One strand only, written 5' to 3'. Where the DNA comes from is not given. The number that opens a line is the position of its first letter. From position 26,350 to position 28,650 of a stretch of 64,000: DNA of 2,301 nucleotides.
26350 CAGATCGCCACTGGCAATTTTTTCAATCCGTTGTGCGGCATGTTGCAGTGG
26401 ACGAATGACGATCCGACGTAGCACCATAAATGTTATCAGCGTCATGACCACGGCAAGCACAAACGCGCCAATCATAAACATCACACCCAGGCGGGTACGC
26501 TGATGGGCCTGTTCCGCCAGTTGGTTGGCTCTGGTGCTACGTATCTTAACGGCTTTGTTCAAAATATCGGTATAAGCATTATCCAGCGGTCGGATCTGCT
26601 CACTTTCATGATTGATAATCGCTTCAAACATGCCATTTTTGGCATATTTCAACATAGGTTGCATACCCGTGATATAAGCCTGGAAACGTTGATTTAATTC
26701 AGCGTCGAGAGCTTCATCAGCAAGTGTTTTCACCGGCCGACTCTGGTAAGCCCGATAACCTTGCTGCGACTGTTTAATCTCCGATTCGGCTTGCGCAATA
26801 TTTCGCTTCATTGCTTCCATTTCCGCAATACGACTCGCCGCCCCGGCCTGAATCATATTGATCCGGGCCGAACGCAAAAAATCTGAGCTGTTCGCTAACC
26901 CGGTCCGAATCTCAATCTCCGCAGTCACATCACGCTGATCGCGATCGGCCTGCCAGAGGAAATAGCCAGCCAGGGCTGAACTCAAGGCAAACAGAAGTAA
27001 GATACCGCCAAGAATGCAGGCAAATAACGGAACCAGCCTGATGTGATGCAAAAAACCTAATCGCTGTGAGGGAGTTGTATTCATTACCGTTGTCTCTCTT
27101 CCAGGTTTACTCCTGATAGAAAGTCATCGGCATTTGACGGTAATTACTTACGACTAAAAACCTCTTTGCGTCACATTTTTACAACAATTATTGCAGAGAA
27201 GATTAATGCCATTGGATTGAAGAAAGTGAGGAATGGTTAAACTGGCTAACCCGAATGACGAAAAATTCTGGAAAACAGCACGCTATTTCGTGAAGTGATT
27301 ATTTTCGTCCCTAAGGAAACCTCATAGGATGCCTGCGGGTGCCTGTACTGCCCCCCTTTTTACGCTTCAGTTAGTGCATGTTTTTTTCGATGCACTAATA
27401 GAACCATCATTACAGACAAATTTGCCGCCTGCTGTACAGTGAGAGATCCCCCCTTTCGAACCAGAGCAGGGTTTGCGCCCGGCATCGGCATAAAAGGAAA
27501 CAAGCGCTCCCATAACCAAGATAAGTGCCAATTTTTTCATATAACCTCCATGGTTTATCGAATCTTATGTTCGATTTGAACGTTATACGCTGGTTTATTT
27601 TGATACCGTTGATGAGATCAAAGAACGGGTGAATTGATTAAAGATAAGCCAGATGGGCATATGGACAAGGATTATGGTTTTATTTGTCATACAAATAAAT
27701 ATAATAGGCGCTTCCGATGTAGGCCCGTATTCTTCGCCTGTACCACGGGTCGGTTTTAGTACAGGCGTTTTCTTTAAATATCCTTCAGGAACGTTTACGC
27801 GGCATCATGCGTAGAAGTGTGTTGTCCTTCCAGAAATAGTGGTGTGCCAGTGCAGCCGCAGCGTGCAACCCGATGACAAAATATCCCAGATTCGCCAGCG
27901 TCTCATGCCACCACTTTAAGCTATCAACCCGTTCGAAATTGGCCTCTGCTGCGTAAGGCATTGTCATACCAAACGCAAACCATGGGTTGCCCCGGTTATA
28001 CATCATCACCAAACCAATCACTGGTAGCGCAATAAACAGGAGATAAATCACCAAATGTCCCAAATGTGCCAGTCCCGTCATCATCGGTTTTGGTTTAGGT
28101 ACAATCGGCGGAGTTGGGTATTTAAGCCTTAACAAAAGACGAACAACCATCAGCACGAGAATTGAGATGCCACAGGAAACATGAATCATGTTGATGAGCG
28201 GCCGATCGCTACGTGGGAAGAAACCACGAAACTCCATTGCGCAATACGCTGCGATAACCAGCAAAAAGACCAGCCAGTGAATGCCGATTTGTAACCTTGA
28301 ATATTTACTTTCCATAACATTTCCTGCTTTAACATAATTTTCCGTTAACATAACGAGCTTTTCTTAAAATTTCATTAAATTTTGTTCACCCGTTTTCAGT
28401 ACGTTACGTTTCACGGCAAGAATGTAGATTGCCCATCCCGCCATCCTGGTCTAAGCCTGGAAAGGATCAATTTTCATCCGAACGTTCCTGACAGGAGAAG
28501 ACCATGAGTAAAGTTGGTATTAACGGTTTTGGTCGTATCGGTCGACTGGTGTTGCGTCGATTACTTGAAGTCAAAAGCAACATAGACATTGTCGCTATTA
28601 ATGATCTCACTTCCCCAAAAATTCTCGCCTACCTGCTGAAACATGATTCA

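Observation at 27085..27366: hokB/mokB/sokB type I toxin-antitoxin locus absent between trg and ydcA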

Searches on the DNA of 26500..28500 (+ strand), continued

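Call 10: get_annotated_region(hit=H33, flank=5000)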
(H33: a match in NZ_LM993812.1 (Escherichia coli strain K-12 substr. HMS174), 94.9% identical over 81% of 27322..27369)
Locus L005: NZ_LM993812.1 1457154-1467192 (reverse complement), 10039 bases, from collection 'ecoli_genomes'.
description: Escherichia coli strain K-12 substr. HMS174 chromosome 1, complete sequence
organism: Escherichia coli strain K-12 substr. HMS174 (NCBI taxid 562)
replicon: chromosome; assembly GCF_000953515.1
host: -; source: -; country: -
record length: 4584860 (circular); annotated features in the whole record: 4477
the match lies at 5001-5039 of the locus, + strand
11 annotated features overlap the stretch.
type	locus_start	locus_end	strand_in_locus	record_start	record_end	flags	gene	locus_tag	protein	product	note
CDS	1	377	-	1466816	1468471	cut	opgD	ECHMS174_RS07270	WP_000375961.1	glucan biosynthesis protein OpgD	-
CDS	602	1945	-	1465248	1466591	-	hglS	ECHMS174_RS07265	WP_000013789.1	2-oxoadipate dioxygenase/decarboxylase HglS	-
CDS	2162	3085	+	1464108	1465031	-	ydcI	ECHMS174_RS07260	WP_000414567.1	LysR substrate-binding domain-containing protein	-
CDS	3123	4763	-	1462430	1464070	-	trg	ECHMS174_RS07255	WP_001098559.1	methyl-accepting chemotaxis protein Trg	-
CDS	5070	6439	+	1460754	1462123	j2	-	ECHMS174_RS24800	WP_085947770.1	IS3-like element IS150 family transposase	programmed frameshift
CDS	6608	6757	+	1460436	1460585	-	hokB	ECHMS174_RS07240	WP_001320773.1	type I toxin-antitoxin system toxin HokB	-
CDS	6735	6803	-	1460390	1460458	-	yncP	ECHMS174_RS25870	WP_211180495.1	protein YncP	-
CDS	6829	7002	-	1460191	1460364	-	-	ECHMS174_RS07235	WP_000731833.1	periplasmic protein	-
CDS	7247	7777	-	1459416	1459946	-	cybB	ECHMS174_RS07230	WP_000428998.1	cytochrome b561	-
CDS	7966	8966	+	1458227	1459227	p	gap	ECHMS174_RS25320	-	type I glyceraldehyde-3-phosphate dehydrogenase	frameshifted; internal stop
CDS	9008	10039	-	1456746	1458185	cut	aldA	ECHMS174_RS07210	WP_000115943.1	aldehyde dehydrogenase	-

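Call 11: get_annotated_region(hit=H34, flank=5000)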
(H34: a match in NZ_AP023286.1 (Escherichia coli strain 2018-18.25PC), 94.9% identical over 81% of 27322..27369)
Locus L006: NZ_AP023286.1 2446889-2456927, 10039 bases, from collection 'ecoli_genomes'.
description: Escherichia coli strain 2018-18.25PC chromosome, complete genome
organism: Escherichia coli strain 2018-18.25PC (NCBI taxid 562)
replicon: chromosome; assembly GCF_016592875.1
host: Sus scrofa domesticus; source: -; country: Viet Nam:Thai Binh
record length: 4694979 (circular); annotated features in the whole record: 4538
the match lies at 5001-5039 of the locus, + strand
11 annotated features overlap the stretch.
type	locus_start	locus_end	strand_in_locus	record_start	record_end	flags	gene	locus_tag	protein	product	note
CDS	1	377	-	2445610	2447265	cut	opgD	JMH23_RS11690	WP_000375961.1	glucan biosynthesis protein OpgD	-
CDS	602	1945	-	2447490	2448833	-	ydcJ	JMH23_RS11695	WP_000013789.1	VOC family protein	-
CDS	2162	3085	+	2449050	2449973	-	ydcI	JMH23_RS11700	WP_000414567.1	LysR substrate-binding domain-containing protein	-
CDS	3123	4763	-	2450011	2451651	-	trg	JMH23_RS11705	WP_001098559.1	methyl-accepting chemotaxis protein Trg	-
CDS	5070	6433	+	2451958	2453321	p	-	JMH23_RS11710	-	IS3 family transposase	frameshifted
CDS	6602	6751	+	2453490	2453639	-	hokB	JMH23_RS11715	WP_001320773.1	type I toxin-antitoxin system toxin HokB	-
CDS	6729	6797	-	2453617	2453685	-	yncP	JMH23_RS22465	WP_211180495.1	protein YncP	-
CDS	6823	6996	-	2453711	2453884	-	-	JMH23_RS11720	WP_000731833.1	periplasmic protein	-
CDS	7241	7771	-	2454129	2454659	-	cybB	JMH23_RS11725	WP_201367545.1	cytochrome b561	-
CDS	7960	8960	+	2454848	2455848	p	gap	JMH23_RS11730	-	type I glyceraldehyde-3-phosphate dehydrogenase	frameshifted; internal stop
CDS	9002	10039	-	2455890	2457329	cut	aldA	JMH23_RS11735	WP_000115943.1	aldehyde dehydrogenase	-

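Call 12: get_annotated_region(hit=H32, flank=5000)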
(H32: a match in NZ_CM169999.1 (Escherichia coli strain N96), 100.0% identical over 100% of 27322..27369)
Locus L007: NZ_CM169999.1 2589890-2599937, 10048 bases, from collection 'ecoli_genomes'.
description: Escherichia coli strain N96 chromosome, whole genome shotgun sequence
organism: Escherichia coli strain N96 (NCBI taxid 562)
replicon: chromosome; assembly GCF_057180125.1
host: Tibetan Pig; source: feces; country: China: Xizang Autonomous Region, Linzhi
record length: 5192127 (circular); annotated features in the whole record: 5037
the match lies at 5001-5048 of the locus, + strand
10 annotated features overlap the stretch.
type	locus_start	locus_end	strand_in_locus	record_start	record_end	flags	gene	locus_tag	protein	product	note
CDS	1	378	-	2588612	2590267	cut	opgD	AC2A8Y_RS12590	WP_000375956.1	glucan biosynthesis protein OpgD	-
CDS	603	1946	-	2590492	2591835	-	hglS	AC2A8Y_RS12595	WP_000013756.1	2-oxoadipate dioxygenase/decarboxylase HglS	-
CDS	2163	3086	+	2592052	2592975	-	ydcI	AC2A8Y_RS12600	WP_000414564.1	LysR substrate-binding domain-containing protein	-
CDS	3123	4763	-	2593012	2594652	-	trg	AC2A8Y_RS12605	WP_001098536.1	methyl-accepting chemotaxis protein Trg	-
CDS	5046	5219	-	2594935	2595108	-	ydcA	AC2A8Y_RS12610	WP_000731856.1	YdcA family protein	-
CDS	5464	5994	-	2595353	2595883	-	cybB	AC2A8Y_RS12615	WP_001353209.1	cytochrome b561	-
CDS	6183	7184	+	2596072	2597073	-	gap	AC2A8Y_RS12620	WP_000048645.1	type I glyceraldehyde-3-phosphate dehydrogenase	-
CDS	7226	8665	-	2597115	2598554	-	aldA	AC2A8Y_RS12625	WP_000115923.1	aldehyde dehydrogenase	-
CDS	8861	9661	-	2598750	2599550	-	ydcF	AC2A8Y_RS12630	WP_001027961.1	DUF218 domain-containing protein YdcF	-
CDS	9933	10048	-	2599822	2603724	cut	hrpA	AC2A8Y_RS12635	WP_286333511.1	ATP-dependent RNA helicase HrpA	-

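Call 22: search_dna_similar(query=window:27346-27790:+, collection=ecoli_genomes, mode=near, max_rows=25)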
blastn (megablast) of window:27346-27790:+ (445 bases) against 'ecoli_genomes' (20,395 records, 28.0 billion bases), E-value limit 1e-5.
Records with a match: 5415; places in all: 5424; records where one place covers at least 80% of the query: 5402.
Genomes with a match: 5415 of 5426; with a place that covers at least 80% of the query: 5402. Places per genome that has any: lowest 1, median 1, highest 2. On chromosomes: 5419 places; on plasmids: 5.
Best place of each record, by identity: >=99% 2; 95-99% 5405; 90-95% 8.
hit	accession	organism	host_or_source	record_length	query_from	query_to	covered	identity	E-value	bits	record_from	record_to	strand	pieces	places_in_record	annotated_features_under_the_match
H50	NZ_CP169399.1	Escherichia coli strain MFDS1022581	Animal source foods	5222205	1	445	100%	100.0%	0e+0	822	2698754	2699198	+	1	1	hypothetical protein | cybB: cytochrome b561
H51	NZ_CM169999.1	Escherichia coli strain N96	Tibetan Pig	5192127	1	445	100%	100.0%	0e+0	822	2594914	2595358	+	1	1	ydcA: YdcA family protein | cybB: cytochrome b561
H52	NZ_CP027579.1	Escherichia coli strain 2013C-4282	Homo sapiens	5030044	1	445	100%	98.4%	0e+0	784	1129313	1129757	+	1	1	hypothetical protein | cybB: cytochrome b561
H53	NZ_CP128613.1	Escherichia coli strain WL297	Homo sapiens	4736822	1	445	100%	98.4%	0e+0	784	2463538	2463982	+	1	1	hypothetical protein | cybB: cytochrome b561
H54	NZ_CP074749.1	Escherichia coli strain R32_14_1F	goat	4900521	5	445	99%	98.4%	0e+0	774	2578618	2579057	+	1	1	hypothetical protein | cybB: cytochrome b561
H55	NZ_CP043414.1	Escherichia coli strain EC42405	bovine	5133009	5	445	99%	98.0%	0e+0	763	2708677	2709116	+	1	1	hypothetical protein | cybB: cytochrome b561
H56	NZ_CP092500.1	Escherichia coli strain A30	Horse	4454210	5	445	99%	98.0%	0e+0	763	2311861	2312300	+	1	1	hypothetical protein | cybB: cytochrome b561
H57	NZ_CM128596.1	Escherichia coli strain 100117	Homo sapiens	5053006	5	445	99%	98.0%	0e+0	763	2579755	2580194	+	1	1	ydcA: YdcA family protein | cybB: cytochrome b561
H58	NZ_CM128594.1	Escherichia coli strain 100248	Homo sapiens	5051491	5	445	99%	98.0%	0e+0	763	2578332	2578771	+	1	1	ydcA: YdcA family protein | cybB: cytochrome b561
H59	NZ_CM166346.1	Escherichia coli strain CH4799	Homo sapiens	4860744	5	445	99%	98.0%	0e+0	763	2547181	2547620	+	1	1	ydcA: YdcA family protein | cybB: cytochrome b561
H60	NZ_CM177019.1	Escherichia coli strain RMDEC465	Homo sapiens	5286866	5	445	99%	98.0%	0e+0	763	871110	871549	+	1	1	ydcA: YdcA family protein | cybB: cytochrome b561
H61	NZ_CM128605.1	Escherichia coli strain E200086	Homo sapiens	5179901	5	445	99%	97.7%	0e+0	758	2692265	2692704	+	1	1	ydcA: YdcA family protein | cybB: cytochrome b561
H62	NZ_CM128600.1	Escherichia coli strain E400634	Homo sapiens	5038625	5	445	99%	97.7%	0e+0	758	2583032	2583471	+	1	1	ydcA: YdcA family protein | cybB: cytochrome b561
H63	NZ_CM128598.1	Escherichia coli strain E600003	Homo sapiens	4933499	5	445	99%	97.7%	0e+0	758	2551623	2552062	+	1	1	ydcA: YdcA family protein | cybB: cytochrome b561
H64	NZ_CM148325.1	Escherichia coli strain 24A16CRGN010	Homo sapiens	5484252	5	445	99%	97.7%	0e+0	758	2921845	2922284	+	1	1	ydcA: YdcA family protein | cybB: cytochrome b561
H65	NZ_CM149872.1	Escherichia coli strain HCP4S3_I4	Sus scrofa domesticus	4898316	8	445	98%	98.2%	0e+0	763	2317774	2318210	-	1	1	ydcA: YdcA family protein | cybB: cytochrome b561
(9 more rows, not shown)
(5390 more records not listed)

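Call 23: search_dna_similar(query=window:26500-27345:+, collection=ecoli_genomes, mode=near, max_rows=25)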
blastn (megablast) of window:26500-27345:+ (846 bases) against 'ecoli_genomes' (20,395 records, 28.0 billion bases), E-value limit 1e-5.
Records with a match: 4542; places in all: 4553; records where one place covers at least 80% of the query: 4490.
Genomes with a match: 4542 of 5426; with a place that covers at least 80% of the query: 4490. Places per genome that has any: lowest 1, median 1, highest 2. On chromosomes: 4549 places; on plasmids: 4.
Best place of each record, by identity: >=99% 4; 95-99% 3952; 90-95% 582; 80-90% 4.
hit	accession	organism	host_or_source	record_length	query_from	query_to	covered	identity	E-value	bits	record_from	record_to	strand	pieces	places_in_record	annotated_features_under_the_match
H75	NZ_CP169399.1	Escherichia coli strain MFDS1022581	Animal source foods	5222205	1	846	100%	100.0%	0e+0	1563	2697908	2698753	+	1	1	trg: methyl-accepting chemotaxis protein Trg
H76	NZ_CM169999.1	Escherichia coli strain N96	Tibetan Pig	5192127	1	846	100%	100.0%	0e+0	1563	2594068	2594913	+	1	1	trg: methyl-accepting chemotaxis protein Trg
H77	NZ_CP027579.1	Escherichia coli strain 2013C-4282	Homo sapiens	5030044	1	844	100%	99.1%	0e+0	1515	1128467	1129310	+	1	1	trg: methyl-accepting chemotaxis protein Trg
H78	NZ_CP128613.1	Escherichia coli strain WL297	Homo sapiens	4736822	1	844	100%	99.1%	0e+0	1515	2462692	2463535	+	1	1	trg: methyl-accepting chemotaxis protein Trg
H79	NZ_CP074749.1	Escherichia coli strain R32_14_1F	goat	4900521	1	846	100%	98.6%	0e+0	1496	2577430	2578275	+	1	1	trg: methyl-accepting chemotaxis protein Trg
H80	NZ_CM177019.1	Escherichia coli strain RMDEC465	Homo sapiens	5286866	1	846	100%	98.2%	0e+0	1480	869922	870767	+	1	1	trg: methyl-accepting chemotaxis protein Trg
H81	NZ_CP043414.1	Escherichia coli strain EC42405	bovine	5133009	1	846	100%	97.9%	0e+0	1463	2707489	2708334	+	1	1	trg: methyl-accepting chemotaxis protein Trg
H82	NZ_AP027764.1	Escherichia coli strain 2017-02-2CC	Homo sapiens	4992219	1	846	100%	97.3%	0e+0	1426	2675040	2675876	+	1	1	trg: methyl-accepting chemotaxis protein Trg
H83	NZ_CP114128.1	Escherichia coli strain PE164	pig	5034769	1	846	100%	96.7%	0e+0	1408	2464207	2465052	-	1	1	trg: methyl-accepting chemotaxis protein Trg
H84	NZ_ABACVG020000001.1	Escherichia coli strain 2020CK-00188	Homo sapiens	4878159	1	846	100%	96.7%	0e+0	1408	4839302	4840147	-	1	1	trg: methyl-accepting chemotaxis protein Trg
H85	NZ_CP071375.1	Escherichia coli strain E105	fish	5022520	1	846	100%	96.7%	0e+0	1408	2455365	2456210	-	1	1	trg: methyl-accepting chemotaxis protein Trg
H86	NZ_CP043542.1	Escherichia coli strain F2_81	Sus scrofa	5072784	1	846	100%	96.7%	0e+0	1408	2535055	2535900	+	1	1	trg: methyl-accepting chemotaxis protein Trg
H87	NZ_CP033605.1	Escherichia coli O157:H7 strain TR01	Cattle carcass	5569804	1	846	100%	96.5%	0e+0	1397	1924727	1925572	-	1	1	trg: methyl-accepting chemotaxis protein Trg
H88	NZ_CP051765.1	Escherichia coli strain SCU-113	Homo sapiens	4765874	1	846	100%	96.5%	0e+0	1397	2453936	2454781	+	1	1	trg: methyl-accepting chemotaxis protein Trg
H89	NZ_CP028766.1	Escherichia coli strain A8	mice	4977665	1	846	100%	96.5%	0e+0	1397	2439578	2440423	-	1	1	trg: methyl-accepting chemotaxis protein Trg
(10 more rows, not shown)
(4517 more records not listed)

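Call 24: get_annotated_region(hit=H77, flank=3000)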
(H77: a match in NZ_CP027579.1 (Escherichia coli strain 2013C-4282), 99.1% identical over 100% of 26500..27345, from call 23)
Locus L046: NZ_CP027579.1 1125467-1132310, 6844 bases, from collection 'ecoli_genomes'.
description: Escherichia coli strain 2013C-4282 chromosome, complete genome
organism: Escherichia coli strain 2013C-4282 (NCBI taxid 562)
replicon: chromosome; assembly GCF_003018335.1
host: Homo sapiens; source: stool; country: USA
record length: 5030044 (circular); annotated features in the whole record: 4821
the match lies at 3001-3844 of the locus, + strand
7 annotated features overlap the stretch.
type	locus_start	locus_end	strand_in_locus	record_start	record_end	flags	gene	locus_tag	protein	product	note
CDS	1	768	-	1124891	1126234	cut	hglS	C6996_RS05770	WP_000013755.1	2-oxoadipate dioxygenase/decarboxylase HglS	-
CDS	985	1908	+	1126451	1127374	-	ydcI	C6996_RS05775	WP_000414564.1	LysR substrate-binding domain-containing protein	-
CDS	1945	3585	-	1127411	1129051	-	trg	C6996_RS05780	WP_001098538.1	methyl-accepting chemotaxis protein Trg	-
CDS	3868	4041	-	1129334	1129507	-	-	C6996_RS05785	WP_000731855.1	hypothetical protein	-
CDS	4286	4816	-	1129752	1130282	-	cybB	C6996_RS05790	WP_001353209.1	cytochrome b561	-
CDS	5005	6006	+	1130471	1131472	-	gap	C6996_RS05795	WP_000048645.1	type I glyceraldehyde-3-phosphate dehydrogenase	-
CDS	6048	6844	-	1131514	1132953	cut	aldA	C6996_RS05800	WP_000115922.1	aldehyde dehydrogenase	-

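Call 25: get_annotated_region(hit=H79, flank=3000)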
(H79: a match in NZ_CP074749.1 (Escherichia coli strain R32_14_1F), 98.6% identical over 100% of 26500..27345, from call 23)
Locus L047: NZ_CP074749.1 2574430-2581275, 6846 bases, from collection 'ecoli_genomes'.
description: Escherichia coli strain R32_14_1F chromosome, complete genome
organism: Escherichia coli strain R32_14_1F (NCBI taxid 562)
replicon: chromosome; assembly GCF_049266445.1
host: goat; source: missing; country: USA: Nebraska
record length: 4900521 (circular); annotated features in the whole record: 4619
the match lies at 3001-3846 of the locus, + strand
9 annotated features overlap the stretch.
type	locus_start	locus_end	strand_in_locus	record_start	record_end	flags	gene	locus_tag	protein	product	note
CDS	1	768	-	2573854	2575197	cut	hglS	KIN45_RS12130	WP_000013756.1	2-oxoadipate dioxygenase/decarboxylase HglS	-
CDS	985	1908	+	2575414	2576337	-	ydcI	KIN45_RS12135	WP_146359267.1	LysR substrate-binding domain-containing protein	-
CDS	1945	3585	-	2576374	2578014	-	trg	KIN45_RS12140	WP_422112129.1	methyl-accepting chemotaxis protein Trg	-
CDS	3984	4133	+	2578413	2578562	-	hokB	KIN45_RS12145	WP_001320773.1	type I toxin-antitoxin system toxin HokB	-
CDS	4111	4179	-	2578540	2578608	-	-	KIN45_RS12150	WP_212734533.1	hypothetical protein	-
CDS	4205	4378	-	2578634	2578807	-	-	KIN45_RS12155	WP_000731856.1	hypothetical protein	-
CDS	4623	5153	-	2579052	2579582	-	cybB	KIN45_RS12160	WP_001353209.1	cytochrome b561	-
CDS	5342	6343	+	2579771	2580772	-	gap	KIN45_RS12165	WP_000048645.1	type I glyceraldehyde-3-phosphate dehydrogenase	-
CDS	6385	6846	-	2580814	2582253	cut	aldA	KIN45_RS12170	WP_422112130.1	aldehyde dehydrogenase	-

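Call 26: get_annotated_region(hit=H80, flank=3000)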
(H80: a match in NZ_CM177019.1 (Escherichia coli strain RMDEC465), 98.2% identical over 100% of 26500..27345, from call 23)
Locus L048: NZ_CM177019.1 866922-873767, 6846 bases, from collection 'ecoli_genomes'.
description: Escherichia coli strain RMDEC465 chromosome, whole genome shotgun sequence
organism: Escherichia coli strain RMDEC465 (NCBI taxid 562)
replicon: chromosome; assembly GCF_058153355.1
host: Homo sapiens; source: stool; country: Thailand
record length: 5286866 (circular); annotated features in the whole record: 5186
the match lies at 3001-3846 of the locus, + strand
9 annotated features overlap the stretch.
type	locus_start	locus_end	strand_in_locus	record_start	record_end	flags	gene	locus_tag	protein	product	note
CDS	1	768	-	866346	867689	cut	hglS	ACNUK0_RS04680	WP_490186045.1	2-oxoadipate dioxygenase/decarboxylase HglS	-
CDS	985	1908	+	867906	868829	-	ydcI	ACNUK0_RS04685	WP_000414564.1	LysR substrate-binding domain-containing protein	-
CDS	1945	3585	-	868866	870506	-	trg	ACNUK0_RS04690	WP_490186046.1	methyl-accepting chemotaxis protein Trg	-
CDS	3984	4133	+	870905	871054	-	hokB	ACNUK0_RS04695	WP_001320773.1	type I toxin-antitoxin system toxin HokB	-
CDS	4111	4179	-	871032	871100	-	-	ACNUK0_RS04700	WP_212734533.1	hypothetical protein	-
CDS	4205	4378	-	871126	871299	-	ydcA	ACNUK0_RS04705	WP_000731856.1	YdcA family protein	-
CDS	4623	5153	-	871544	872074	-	cybB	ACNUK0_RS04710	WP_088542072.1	cytochrome b561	-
CDS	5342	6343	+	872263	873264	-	gap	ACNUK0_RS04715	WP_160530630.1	type I glyceraldehyde-3-phosphate dehydrogenase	-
CDS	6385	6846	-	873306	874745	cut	aldA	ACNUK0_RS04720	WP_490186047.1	aldehyde dehydrogenase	-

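Call 27: get_annotated_region(hit=H78, flank=3000)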
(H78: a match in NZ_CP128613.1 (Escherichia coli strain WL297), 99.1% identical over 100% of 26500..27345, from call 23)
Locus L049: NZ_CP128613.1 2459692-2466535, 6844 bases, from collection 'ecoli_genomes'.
description: Escherichia coli strain WL297 chromosome, complete genome
organism: Escherichia coli strain WL297 (NCBI taxid 562)
replicon: chromosome; assembly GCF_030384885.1
host: Homo sapiens; source: missing; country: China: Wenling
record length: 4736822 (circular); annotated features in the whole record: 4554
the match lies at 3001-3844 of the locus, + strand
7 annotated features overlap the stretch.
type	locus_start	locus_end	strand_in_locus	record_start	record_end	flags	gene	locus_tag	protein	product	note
CDS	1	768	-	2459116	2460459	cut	hglS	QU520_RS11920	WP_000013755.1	2-oxoadipate dioxygenase/decarboxylase HglS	-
CDS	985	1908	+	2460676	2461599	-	ydcI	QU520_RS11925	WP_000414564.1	LysR substrate-binding domain-containing protein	-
CDS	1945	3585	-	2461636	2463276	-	trg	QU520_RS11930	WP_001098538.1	methyl-accepting chemotaxis protein Trg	-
CDS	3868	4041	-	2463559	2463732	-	-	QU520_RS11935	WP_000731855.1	hypothetical protein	-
CDS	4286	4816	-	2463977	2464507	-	cybB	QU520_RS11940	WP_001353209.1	cytochrome b561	-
CDS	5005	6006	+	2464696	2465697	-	gap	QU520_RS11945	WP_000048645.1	type I glyceraldehyde-3-phosphate dehydrogenase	-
CDS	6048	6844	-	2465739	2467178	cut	aldA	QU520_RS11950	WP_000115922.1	aldehyde dehydrogenase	-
